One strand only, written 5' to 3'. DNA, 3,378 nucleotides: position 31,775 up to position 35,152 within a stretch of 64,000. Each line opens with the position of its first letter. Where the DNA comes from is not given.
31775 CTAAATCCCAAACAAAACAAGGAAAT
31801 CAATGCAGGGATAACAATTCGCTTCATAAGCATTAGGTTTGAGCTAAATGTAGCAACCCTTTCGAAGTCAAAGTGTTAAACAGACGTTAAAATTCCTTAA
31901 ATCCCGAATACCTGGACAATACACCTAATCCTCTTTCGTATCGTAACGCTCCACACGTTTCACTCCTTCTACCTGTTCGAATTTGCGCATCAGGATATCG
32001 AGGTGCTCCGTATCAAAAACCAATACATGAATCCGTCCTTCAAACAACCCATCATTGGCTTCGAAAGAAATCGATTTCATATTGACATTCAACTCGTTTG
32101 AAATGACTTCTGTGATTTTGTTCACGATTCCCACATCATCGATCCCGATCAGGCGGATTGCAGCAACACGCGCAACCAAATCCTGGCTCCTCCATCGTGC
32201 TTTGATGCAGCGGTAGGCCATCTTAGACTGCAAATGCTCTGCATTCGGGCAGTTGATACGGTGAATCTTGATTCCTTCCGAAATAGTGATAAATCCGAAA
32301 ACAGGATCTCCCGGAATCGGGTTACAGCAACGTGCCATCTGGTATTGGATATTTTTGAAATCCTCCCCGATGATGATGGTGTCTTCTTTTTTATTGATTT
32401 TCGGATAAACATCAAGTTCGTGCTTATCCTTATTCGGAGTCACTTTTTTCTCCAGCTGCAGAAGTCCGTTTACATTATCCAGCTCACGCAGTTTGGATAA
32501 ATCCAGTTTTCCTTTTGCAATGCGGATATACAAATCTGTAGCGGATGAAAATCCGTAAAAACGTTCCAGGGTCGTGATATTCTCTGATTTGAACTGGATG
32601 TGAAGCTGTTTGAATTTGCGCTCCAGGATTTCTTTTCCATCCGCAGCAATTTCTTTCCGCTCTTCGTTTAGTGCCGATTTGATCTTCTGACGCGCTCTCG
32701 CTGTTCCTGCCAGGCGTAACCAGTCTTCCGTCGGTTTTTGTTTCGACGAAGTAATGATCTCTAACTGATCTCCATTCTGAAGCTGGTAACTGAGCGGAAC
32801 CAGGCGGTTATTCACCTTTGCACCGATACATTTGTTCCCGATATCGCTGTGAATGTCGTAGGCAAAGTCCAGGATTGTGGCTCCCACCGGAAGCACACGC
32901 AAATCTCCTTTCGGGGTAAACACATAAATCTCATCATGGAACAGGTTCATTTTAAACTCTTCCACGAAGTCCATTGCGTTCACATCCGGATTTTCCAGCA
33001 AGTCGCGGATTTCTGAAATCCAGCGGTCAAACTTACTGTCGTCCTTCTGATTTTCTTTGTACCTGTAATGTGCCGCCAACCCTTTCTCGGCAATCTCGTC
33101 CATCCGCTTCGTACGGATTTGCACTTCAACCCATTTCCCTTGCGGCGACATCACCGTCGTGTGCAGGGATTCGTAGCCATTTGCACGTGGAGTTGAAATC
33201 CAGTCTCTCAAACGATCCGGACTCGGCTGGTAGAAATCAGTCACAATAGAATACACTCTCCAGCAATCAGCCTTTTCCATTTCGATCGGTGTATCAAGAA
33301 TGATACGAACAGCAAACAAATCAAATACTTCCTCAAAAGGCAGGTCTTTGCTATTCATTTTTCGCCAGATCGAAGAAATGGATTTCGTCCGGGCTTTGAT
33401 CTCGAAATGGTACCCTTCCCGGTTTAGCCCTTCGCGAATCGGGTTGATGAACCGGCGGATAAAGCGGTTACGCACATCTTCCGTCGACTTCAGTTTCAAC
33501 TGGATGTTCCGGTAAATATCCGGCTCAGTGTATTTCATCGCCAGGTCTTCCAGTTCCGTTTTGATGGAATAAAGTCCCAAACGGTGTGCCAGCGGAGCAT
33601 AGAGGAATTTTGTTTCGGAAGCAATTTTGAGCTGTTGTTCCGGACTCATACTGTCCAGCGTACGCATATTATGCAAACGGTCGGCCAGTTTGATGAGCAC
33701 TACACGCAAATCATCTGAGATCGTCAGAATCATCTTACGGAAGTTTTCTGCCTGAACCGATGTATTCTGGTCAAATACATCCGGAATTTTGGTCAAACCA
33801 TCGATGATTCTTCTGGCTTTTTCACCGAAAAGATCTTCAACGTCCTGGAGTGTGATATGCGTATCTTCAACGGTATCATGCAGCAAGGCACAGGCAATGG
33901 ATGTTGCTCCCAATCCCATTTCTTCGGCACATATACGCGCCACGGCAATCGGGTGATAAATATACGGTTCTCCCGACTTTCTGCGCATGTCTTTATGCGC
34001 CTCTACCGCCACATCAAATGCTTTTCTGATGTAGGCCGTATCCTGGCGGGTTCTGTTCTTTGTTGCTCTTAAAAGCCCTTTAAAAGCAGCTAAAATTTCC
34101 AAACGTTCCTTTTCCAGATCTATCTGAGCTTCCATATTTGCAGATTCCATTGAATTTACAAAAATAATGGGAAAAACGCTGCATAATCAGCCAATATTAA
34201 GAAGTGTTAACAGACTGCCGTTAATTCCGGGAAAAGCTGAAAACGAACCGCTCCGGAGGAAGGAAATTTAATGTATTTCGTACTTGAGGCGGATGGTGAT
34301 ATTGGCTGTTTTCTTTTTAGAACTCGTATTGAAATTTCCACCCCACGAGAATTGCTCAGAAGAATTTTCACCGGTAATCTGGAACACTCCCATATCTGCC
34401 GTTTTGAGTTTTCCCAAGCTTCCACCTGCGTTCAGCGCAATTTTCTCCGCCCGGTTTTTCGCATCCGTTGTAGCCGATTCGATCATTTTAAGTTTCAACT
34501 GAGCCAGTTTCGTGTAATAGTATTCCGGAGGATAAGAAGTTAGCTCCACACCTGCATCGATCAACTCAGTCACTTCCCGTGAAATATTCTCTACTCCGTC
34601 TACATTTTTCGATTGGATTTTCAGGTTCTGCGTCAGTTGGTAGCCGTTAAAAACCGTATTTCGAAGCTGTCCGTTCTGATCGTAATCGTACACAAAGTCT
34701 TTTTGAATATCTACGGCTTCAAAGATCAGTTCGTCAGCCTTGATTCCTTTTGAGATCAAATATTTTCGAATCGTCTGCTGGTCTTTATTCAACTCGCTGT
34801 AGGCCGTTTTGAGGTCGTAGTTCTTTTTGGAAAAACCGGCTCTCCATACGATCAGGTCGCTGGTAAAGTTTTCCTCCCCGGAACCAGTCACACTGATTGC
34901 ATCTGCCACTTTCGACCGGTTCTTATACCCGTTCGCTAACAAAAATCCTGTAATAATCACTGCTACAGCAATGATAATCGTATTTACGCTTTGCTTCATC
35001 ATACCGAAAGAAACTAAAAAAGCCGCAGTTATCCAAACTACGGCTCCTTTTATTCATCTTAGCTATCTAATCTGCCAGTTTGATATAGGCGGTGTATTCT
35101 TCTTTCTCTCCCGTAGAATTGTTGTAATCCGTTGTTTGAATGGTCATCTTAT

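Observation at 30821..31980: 1.1-kb single-gene islet bounded by a duplicated relA 3' end with a synonymous difference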

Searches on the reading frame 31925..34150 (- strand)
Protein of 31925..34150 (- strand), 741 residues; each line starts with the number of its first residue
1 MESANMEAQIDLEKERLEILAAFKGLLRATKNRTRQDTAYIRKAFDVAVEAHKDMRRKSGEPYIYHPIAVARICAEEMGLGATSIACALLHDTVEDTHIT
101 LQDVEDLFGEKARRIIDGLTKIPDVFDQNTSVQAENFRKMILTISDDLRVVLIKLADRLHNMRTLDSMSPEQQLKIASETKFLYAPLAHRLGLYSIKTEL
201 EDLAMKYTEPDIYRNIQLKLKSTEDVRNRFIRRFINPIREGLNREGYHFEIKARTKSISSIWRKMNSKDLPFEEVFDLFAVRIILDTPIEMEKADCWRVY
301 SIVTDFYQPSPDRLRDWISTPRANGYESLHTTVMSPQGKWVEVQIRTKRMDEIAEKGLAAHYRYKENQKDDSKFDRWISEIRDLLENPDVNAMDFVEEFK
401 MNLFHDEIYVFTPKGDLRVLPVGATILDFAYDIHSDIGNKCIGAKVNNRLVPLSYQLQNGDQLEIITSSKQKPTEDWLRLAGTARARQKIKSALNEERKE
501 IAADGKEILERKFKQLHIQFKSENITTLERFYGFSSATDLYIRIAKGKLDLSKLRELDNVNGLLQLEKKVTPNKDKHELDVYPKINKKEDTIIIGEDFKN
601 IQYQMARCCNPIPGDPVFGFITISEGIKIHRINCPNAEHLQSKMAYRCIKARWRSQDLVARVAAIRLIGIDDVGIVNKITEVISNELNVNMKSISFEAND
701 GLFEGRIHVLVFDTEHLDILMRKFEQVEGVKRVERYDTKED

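Call 4: search_protein_families(library=pfam, proteins=[window:31925-34150:-], max_evalue=0.01)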
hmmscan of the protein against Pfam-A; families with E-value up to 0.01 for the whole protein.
window:31925-34150:- (741 aa): 6 families
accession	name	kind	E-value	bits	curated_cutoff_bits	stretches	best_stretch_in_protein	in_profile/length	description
PF13328.12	HD_4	-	1.7e-41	142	27.2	1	44-193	1-155/156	HD domain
PF04607.23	RelA_SpoT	-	3.2e-37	127.7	27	1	254-368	2-112/113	Region found in RelA / SpoT proteins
PF02824.27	TGS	-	1.4e-23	83.1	22.2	1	408-467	1-60/60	TGS domain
PF13291.12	ACT_4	-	3.2e-17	63.4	27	1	663-735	7-80/80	ACT domain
PF01966.28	HD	-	4.1e-08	33.9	22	1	63-162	1-116/116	HD domain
PF19296.4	RelA_AH_RIS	-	8.7e-08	32.9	23.8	1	480-640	3-178/185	RelA/SpoT, AH and RIS domains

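Call 7: find_related_loci(query=window:31925-34150:-, collection=genome_contigs, flank=6000)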
Query window:31925-34150:- (741 aa) in genome_contigs; peptide patterns used: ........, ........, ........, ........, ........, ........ (x = any residue, [..] = any of these).
600 stretches matched a pattern (row limit reached: there are more); 598 encode a relative of the query (tblastn E <= 1e-3); the best 80 are kept; 80 distinct loci.
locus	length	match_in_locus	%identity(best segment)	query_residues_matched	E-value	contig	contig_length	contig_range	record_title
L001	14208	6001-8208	96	6-741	0e+0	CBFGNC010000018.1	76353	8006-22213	MAG TPA_asm: uncultured Fluviicola sp. isolate ERR5385026_binner123_Refined_15 genome assembly, contig: ERZ27258666.19,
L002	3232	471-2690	76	2-741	0e+0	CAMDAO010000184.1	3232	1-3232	MAG: Chryseobacterium gleum isolate MH-09jul19-160 genome assembly, contig: MH-09jul19-C74378, whole genome shotgun sequ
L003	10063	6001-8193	76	10-741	0e+0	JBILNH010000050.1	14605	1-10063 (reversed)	MAG: Crocinitomicaceae bacterium isolate ME2017-09-15_3300044707_group7_bin216 Rohwer_bin698_scaffold_2848_c1, whole gen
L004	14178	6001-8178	76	10-735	0e+0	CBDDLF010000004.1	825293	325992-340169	MAG: Crocinitomicaceae bacterium isolate 54ff5f61-cf0c-4fd5-b6d0-428621afa39a genome assembly, contig: contig_4, whole g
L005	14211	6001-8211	80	2-737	0e+0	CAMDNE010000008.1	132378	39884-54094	MAG: Chitinophaga pinensis isolate MiH-22jul19-126 genome assembly, contig: MiH-22jul19-C135, whole genome shotgun seque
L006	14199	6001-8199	74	4-735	0e+0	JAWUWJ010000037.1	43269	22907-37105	MAG: Crocinitomicaceae bacterium isolate HBSea_ice_MAG418 BAT.418_829698_flag=0_multi=58.9839_len=43269, whole genome sh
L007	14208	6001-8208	74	8-741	0e+0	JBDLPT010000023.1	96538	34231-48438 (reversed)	MAG: Bacteroidota bacterium isolate hugercreek_2019_sw_WHONDRS-S19S_0044_B_bin.71 scaffold_74306, whole genome shotgun s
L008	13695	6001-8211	73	7-741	0e+0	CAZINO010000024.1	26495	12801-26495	MAG TPA_asm: uncultured Lishizhenia sp. isolate SRP193358_co1_472 genome assembly, contig: NODE_4142_length_26495_cov_5.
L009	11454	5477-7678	74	9-740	0e+0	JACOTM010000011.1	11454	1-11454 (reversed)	MAG: Flavobacteriia bacterium isolate NC_groundwater_44_Pr7_S2p5_31_11 FFV18_S2p5_scaffold_352972, whole genome shotgun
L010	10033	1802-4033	71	1-741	0e+0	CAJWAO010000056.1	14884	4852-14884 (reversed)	MAG TPA_asm: uncultured Flavobacteriales bacterium isolate ERR599163_bin.48_MetaBAT_v2.12.1_MAG genome assembly, contig:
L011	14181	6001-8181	72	9-735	0e+0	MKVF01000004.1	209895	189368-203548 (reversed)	MAG: Flavobacteriia bacterium 40-80 scnpilot_p_inoc_scaffold_124, whole genome shotgun sequence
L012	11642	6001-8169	70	10-737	0e+0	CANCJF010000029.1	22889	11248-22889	MAG: Bacteroidetes bacterium isolate JR-MC-G-240519-74 genome assembly, contig: JR-MC-G-240519-C3636, whole genome shotg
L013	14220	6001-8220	72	4-741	0e+0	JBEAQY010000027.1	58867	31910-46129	MAG: Bacteroidota bacterium isolate muddycreek_2019_sw_WHONDRS-S19S_0082_B_bin.90 scaffold_2148720, whole genome shotgun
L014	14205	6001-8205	73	8-740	0e+0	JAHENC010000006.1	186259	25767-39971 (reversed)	MAG: Crocinitomicaceae bacterium isolate Ww9 NODE_71_length_186259_cov_45.840054, whole genome shotgun sequence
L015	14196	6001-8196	72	10-740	0e+0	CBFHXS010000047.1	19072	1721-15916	MAG: Brumimicrobium sp. isolate Co_bin_329_permissive genome assembly, contig: Co_bin_329_permissive_c48, whole genome s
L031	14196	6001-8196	58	7-738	0e+0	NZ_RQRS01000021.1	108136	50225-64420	Pedobacter nototheniae strain 36B243 NODE_21_length_108136_cov_18.331593, whole genome shotgun sequence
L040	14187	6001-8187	59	10-738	0e+0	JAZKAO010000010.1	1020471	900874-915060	MAG: Bacteroidota bacterium isolate ADI_H3L2_1_122_18_3-bin030 ADIH3L21_B030_0_000000000010, whole genome shotgun sequen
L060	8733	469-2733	55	9-735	0e+0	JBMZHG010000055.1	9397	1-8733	MAG: Flavobacteriales bacterium isolate ME_XS_2301_5_bin35 ME_XS_2301_5_bin35_55, whole genome shotgun sequence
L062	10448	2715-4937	55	3-735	0e+0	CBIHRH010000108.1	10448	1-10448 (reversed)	MAG TPA_asm: uncultured Emticicia sp. isolate SRR18156189_concoct_30 genome assembly, contig: ERZ27336846.1215, whole ge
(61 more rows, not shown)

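Call 42: find_encoding_contigs(protein=window:31925-34150:-, flank=4000, max_places=10)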
Protein window:31925-34150:- (741 aa): 13 contigs read that carry it; 7 places shown.
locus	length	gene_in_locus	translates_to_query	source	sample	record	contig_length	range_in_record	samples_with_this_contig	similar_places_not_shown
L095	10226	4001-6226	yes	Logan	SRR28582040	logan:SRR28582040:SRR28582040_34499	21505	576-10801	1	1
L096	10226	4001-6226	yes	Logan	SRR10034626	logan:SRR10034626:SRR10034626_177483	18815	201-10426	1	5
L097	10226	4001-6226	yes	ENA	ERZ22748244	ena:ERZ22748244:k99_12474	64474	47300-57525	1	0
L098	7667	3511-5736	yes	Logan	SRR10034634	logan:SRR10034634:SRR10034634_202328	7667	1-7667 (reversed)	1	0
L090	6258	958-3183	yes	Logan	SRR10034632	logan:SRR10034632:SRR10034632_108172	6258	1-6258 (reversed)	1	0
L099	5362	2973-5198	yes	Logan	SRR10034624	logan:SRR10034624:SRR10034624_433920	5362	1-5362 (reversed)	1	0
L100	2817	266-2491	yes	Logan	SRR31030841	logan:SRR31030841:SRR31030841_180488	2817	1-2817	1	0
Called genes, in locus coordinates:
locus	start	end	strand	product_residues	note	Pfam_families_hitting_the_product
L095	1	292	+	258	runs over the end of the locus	PF01738:DLH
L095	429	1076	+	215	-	PF00657:Lipase_GDSL (weak), PF13472:Lipase_GDSL_2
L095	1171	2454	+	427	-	PF09298:FAA_hydrolase_N, PF01557:FAA_hydrolase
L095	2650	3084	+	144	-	-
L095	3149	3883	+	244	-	PF04402:SIMPL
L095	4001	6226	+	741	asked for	PF13328:HD_4, PF01966:HD, PF04607:RelA_SpoT, PF02824:TGS, PF19296:RelA_AH, PF28438:RelA_RIS, PF13291:ACT_4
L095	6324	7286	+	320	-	-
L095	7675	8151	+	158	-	PF01475:FUR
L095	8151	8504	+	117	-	PF01740:STAS, PF13466:STAS_2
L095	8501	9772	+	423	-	PF00709:Adenylsucc_synt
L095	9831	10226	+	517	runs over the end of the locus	PF03968:LptD_N (faint), PF13100:OstA_2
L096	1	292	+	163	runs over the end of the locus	?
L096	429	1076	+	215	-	PF00657:Lipase_GDSL (weak), PF13472:Lipase_GDSL_2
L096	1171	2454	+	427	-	PF09298:FAA_hydrolase_N, PF01557:FAA_hydrolase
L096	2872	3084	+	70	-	-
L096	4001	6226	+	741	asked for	PF13328:HD_4, PF01966:HD, PF04607:RelA_SpoT, PF02824:TGS, PF19296:RelA_AH, PF28438:RelA_RIS, PF13291:ACT_4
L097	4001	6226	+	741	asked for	PF13328:HD_4, PF01966:HD, PF04607:RelA_SpoT, PF02824:TGS, PF19296:RelA_AH, PF28438:RelA_RIS, PF13291:ACT_4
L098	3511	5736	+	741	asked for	PF13328:HD_4, PF01966:HD, PF04607:RelA_SpoT, PF02824:TGS, PF19296:RelA_AH, PF28438:RelA_RIS, PF13291:ACT_4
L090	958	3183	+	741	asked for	PF13328:HD_4, PF01966:HD, PF04607:RelA_SpoT, PF02824:TGS, PF19296:RelA_AH, PF28438:RelA_RIS, PF13291:ACT_4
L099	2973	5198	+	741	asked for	PF13328:HD_4, PF01966:HD, PF04607:RelA_SpoT, PF02824:TGS, PF19296:RelA_AH, PF28438:RelA_RIS, PF13291:ACT_4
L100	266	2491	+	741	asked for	PF13328:HD_4, PF01966:HD, PF04607:RelA_SpoT, PF02824:TGS, PF19296:RelA_AH, PF28438:RelA_RIS, PF13291:ACT_4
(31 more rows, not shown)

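Call 59: search_protein_families(library=pfam, proteins=[L062:6814-8679:+, L062:4994-5512:+, L062:5611-6405:-, L060:2976-4301:+, L015:8304-9548:+, L031:8270-8953:+, L040:8246-8710:+], max_evalue=0.001)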
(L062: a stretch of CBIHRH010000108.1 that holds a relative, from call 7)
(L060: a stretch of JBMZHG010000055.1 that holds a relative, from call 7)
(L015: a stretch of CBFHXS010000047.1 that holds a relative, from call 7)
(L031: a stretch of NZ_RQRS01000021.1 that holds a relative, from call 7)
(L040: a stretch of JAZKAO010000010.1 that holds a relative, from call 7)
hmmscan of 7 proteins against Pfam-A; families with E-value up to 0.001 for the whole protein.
L062:6814-8679:+ (621 aa): 2 families
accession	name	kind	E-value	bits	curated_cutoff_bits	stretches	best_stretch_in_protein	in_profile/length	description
PF02543.21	Carbam_trans_N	-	1.1e-94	318.1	24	1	3-353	2-346/346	Carbamoyltransferase N-terminus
PF16861.10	Carbam_trans_C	-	1.3e-74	249.8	27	1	413-602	1-170/170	Carbamoyltransferase C-terminus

L062:4994-5512:+ (172 aa): 0 families

L062:5611-6405:- (264 aa): 1 family
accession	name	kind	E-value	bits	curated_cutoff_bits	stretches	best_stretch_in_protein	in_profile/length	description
PF13472.12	Lipase_GDSL_2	-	0.00066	20.7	32.9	0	6-240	24-175/178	GDSL-like Lipase/Acylhydrolase family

L060:2976-4301:+ (441 aa): 3 families
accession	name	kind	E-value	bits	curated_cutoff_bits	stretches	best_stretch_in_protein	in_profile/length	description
PF03968.19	LptD_N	-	7.2e-05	23.4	20.4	0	35-102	43-106/113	LptA/(LptD N-terminal domain) LPS transport protein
PF13100.11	OstA_2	-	7.7e-05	22.8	21.2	1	1-99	60-158/158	OstA-like protein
PF06835.18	LptC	-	0.00056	20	21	0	63-102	83-127/175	Lipopolysaccharide-assembly, LptC-related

L015:8304-9548:+ (414 aa): 2 families
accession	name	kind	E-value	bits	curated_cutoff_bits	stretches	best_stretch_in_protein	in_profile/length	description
PF00149.33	Metallophos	-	3.2e-18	67.3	21.5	1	171-352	1-190/191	Calcineurin-like phosphoesterase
PF12850.12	Metallophos_2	-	6e-07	30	27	1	172-354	2-120/154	Calcineurin-like phosphoesterase superfamily domain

L031:8270-8953:+ (227 aa): 0 families

L040:8246-8710:+ (154 aa): 0 families

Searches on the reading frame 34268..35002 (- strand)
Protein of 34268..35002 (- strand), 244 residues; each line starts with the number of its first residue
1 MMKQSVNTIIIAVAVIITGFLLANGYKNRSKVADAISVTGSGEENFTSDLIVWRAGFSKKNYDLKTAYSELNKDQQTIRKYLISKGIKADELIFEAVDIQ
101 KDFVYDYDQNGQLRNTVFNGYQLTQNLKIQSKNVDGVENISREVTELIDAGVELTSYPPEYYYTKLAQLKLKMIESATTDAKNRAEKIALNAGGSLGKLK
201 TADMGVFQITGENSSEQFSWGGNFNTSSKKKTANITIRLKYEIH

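Call 4: search_protein_families(library=pfam, proteins=[window:34268-35002:-], max_evalue=0.01)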
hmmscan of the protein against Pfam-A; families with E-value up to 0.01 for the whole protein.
window:34268-35002:- (244 aa): 1 family
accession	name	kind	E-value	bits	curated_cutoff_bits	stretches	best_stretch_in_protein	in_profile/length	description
PF04402.19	SIMPL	-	2.9e-26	93.5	25.2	1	36-204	1-160/205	Protein of unknown function (DUF541)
